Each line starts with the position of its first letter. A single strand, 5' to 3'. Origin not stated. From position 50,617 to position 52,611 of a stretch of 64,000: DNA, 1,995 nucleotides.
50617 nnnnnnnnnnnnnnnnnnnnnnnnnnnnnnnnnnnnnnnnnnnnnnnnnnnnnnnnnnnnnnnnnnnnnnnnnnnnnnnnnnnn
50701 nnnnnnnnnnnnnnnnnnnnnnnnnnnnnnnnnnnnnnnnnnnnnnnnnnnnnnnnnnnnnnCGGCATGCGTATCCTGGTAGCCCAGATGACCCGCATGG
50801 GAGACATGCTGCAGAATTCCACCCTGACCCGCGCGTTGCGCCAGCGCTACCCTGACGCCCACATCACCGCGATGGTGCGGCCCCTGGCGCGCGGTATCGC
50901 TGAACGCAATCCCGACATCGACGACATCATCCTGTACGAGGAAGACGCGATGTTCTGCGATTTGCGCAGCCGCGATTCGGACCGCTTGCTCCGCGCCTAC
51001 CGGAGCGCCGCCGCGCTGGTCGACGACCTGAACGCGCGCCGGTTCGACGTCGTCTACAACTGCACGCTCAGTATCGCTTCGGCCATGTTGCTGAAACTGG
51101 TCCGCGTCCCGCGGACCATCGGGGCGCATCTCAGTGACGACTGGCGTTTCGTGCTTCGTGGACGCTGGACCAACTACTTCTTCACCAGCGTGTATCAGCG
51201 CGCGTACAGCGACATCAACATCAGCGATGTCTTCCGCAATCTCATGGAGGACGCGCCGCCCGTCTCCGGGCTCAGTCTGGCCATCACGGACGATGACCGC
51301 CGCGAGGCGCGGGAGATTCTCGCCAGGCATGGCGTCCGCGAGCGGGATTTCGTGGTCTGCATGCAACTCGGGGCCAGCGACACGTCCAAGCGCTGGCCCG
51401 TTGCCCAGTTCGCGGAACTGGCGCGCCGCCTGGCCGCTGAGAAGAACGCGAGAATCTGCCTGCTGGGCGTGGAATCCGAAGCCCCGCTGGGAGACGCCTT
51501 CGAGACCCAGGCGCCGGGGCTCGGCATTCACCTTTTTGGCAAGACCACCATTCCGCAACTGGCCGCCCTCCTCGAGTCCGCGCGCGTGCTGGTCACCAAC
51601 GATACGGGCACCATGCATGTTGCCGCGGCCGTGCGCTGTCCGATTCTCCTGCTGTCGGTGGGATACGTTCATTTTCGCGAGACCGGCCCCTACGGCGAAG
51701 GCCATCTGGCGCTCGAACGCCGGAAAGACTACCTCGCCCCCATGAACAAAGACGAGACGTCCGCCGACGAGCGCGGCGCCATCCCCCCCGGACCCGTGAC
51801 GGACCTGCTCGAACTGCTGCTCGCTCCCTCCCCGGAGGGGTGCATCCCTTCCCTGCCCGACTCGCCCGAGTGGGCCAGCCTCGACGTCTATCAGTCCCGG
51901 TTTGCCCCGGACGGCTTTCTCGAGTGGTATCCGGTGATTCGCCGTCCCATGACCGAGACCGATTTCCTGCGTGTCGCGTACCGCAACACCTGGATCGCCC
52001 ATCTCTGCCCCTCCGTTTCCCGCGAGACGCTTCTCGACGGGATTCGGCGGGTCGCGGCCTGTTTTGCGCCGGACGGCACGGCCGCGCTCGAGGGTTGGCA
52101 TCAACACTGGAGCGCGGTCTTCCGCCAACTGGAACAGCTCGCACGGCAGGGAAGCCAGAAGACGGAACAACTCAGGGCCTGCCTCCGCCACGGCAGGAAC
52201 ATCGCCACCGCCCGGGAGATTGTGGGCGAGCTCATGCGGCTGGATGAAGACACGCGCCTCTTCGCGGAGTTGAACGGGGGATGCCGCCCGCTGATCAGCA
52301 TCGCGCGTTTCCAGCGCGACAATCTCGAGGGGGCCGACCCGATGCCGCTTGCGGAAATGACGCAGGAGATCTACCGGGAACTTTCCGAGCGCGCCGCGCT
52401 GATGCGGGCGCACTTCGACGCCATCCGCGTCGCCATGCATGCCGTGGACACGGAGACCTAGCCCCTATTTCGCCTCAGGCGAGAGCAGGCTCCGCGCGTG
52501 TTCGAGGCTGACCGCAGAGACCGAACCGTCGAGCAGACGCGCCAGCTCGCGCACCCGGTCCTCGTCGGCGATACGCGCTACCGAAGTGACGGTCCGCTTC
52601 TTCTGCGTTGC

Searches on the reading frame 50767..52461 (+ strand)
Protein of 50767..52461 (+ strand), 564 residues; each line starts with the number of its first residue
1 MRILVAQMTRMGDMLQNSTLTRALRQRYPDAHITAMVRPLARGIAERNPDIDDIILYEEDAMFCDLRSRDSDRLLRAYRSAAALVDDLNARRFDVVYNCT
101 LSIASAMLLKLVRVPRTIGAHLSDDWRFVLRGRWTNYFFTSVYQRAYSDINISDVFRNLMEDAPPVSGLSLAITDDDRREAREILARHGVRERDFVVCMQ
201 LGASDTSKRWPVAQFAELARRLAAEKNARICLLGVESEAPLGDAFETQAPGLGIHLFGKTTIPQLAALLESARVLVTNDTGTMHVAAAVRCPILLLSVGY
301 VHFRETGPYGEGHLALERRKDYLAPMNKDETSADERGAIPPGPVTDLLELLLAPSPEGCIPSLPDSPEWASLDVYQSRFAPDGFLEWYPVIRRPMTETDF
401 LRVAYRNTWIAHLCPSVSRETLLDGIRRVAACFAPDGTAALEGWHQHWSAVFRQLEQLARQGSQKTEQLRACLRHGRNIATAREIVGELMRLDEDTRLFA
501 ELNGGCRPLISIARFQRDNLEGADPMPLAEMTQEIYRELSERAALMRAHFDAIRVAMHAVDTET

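Call 3: search_protein_families(library=pfam, proteins=[window:50767-52461:+], max_evalue=0.01)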
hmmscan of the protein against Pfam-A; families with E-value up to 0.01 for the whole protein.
window:50767-52461:+ (564 aa): 1 family
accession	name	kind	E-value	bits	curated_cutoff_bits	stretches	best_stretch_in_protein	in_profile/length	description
PF01075.23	Glyco_transf_9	-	6.8e-24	85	22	1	83-311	3-222/247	Glycosyltransferase family 9 (heptosyltransferase)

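Call 6: search_protein_families(library=ncbifam, proteins=[window:50767-52461:+], max_evalue=0.01)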
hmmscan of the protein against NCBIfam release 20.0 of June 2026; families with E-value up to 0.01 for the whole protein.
window:50767-52461:+ (564 aa): 6 families
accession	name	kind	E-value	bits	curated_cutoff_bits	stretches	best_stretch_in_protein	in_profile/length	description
TIGR02195.1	heptsyl_trn_II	equivalog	1.4e-26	93.4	134.6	1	2-296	1-281/339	lipopolysaccharide heptosyltransferase II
TIGR02201.1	heptsyl_trn_III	equivalog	1.1e-22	80.6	170.2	1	2-309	1-297/344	putative lipopolysaccharide heptosyltransferase III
NF008162.0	PRK10916.1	equivalog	1.7e-19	70.2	569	1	1-296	1-286/348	ADP-heptose--LPS heptosyltransferase RfaF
TIGR02193.1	heptsyl_trn_I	equivalog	5.7e-18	65.2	185.3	1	2-296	1-280/320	lipopolysaccharide heptosyltransferase I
NF007742.0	PRK10422.1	equivalog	1.1e-16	60.7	467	1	2-296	7-287/352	lipopolysaccharide core heptosyltransferase RfaQ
NF008204.0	PRK10964.1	equivalog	4.6e-07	29.3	437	1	1-326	1-307/322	lipopolysaccharide heptosyltransferase RfaC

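Call 101: search_solved_structures(query=window:50767-52461:+, max_evalue=0.01)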
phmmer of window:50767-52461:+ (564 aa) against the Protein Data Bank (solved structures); distinct sequences matched with E-value up to 0.01: 2.
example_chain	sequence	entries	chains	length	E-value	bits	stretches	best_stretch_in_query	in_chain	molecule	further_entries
3tov_A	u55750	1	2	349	9.8e-20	73.8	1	2-322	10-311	Glycosyl transferase family 9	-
1psw_A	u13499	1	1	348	2.3e-14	56.1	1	1-296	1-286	ADP-HEPTOSE LPS HEPTOSYLTRANSFERASE II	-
